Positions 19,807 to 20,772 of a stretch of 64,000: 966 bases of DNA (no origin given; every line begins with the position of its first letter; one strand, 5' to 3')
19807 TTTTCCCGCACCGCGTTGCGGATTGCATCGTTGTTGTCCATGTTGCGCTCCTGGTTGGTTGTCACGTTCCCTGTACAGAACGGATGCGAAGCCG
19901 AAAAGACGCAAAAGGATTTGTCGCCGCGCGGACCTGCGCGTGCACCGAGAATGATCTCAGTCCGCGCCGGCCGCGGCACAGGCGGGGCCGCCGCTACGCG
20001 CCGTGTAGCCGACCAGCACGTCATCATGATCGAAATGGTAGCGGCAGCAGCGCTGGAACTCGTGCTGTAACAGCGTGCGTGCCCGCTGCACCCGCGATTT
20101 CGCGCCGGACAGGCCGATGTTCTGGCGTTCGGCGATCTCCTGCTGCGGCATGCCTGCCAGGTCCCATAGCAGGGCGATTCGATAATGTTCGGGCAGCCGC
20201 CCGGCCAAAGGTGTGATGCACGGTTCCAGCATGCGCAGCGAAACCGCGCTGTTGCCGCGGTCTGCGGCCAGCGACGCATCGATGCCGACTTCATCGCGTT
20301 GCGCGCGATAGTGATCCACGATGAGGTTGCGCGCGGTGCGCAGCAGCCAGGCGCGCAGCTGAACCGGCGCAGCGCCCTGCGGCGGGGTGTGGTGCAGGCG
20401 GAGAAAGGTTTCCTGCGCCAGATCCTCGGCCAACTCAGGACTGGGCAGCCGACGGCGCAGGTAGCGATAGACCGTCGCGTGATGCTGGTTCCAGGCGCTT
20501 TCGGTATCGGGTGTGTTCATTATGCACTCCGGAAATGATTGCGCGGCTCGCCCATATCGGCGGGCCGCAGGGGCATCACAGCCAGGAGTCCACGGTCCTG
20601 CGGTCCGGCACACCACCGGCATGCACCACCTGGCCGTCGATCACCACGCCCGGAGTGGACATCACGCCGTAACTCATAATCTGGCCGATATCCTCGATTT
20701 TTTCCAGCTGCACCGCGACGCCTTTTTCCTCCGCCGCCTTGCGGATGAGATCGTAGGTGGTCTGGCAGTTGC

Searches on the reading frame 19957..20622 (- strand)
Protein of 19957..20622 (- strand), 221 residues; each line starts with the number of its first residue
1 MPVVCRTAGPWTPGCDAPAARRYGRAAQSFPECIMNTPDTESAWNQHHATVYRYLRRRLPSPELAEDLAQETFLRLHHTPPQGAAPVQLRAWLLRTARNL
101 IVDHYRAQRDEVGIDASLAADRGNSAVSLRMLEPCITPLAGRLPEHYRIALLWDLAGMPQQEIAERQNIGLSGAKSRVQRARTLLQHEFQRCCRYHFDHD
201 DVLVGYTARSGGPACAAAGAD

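Call 46: search_protein_families(library=pfam, proteins=[window:19957-20622:-], max_evalue=0.00001)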
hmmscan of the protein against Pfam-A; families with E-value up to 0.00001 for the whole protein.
window:19957-20622:- (221 aa): 2 families
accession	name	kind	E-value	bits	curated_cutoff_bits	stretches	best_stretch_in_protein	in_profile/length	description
PF04542.20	Sigma70_r2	-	2.7e-16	59.6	24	1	45-109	3-69/71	Sigma-70 region 2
PF08281.18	Sigma70_r4_2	-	4.2e-09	36.4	25.7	1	141-184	9-53/54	Sigma-70, region 4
